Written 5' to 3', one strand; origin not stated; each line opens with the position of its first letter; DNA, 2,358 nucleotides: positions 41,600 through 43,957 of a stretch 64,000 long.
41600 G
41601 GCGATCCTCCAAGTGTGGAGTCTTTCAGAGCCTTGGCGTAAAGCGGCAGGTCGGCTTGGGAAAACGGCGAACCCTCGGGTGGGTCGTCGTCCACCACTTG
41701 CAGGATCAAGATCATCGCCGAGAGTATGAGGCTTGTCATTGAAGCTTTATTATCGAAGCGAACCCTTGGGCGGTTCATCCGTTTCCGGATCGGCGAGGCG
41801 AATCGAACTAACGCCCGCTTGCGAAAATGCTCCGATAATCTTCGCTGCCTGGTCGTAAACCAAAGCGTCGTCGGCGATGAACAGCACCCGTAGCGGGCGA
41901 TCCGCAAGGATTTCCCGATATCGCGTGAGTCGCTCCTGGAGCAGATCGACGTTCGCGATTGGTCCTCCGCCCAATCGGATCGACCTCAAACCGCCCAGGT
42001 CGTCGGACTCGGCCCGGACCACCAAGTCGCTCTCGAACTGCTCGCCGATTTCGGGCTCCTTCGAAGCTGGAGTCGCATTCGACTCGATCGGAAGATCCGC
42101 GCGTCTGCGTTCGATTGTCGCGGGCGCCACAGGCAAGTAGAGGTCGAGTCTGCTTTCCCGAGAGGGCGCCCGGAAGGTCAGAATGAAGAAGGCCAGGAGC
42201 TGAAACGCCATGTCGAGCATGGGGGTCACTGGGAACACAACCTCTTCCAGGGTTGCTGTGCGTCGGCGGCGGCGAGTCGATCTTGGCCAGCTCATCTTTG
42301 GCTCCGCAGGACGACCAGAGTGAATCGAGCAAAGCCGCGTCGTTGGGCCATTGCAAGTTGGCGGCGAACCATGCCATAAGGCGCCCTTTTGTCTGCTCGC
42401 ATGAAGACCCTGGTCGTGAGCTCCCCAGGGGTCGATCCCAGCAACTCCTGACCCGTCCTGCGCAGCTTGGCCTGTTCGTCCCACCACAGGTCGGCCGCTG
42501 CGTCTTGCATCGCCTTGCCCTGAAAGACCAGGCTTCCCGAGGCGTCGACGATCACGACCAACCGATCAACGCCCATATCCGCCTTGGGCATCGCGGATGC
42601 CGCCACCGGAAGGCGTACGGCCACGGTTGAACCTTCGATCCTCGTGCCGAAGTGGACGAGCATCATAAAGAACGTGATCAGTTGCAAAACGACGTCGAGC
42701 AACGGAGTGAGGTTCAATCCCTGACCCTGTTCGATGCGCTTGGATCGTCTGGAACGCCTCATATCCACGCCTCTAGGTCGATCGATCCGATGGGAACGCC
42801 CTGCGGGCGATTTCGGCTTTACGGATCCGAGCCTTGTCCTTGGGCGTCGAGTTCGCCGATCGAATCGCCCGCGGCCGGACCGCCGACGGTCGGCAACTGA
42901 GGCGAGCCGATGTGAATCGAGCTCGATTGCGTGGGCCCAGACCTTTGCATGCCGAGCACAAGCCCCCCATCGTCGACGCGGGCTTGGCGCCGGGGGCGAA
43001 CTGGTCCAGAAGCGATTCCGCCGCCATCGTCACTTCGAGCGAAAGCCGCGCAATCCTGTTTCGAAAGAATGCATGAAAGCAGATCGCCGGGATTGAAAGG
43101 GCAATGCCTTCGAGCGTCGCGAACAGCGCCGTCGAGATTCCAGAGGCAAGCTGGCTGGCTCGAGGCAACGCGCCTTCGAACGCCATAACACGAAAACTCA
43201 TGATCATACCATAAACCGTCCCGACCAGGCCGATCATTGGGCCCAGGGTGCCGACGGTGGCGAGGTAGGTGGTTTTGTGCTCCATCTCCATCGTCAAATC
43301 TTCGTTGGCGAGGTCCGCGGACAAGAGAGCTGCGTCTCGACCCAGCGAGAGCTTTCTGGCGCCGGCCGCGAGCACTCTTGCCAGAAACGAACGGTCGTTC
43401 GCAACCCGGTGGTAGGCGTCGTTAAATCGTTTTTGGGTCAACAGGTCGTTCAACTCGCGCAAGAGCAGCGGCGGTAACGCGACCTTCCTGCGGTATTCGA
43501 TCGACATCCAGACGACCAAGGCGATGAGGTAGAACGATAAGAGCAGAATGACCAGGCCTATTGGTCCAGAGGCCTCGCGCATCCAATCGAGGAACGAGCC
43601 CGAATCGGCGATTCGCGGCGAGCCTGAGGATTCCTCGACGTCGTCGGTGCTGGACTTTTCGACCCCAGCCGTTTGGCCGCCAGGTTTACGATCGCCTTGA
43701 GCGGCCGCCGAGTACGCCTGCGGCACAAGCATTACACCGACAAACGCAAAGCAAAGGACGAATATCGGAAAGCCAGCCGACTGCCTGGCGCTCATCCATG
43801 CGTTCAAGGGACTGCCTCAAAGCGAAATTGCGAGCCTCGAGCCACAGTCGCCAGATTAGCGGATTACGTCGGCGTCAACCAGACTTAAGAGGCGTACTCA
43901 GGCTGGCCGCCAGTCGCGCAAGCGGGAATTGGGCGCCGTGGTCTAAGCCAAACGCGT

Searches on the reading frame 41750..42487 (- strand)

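Call 51: search_protein_families(library=pfam, proteins=[window:41750-42487:-], max_evalue=0.0001)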
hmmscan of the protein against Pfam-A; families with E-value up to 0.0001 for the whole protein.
window:41750-42487:- (245 aa): 1 family
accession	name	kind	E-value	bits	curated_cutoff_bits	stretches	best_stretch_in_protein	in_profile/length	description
PF02472.21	ExbD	-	3.2e-08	34.1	25.4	1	85-232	8-124/128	Biopolymer transport protein ExbD/TolR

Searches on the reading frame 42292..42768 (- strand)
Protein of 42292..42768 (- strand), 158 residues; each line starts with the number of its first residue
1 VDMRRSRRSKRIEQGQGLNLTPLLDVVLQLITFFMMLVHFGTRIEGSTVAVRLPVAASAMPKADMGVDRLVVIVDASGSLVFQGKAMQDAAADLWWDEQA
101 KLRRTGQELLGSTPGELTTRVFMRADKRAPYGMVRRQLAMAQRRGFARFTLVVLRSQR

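Call 50: search_protein_families(library=pfam, proteins=[window:42292-42768:-], max_evalue=0.0001)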
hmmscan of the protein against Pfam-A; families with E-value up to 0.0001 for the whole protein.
window:42292-42768:- (158 aa): 1 family
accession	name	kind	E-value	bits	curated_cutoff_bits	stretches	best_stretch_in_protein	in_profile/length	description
PF02472.21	ExbD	-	5.9e-13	49.4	25.4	1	16-153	6-125/128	Biopolymer transport protein ExbD/TolR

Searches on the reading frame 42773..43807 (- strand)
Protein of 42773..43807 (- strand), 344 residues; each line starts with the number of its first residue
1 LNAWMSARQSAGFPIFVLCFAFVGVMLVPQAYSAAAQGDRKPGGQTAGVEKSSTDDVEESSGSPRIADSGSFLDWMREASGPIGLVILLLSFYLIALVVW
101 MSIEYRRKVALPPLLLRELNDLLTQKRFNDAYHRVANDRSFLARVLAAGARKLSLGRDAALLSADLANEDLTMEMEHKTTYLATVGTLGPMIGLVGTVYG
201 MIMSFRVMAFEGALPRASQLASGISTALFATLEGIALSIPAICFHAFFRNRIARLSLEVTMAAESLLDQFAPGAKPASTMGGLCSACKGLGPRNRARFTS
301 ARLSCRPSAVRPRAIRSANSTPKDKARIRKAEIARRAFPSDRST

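Call 50: search_protein_families(library=pfam, proteins=[window:42773-43807:-], max_evalue=0.0001)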
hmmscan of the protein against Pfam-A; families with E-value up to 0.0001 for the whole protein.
window:42773-43807:- (344 aa): 1 family
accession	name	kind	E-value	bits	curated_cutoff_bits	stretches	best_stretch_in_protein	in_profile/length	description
PF01618.21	MotA_ExbB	-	3.1e-23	82.3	22.9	1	141-259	5-125/127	MotA/TolQ/ExbB proton channel family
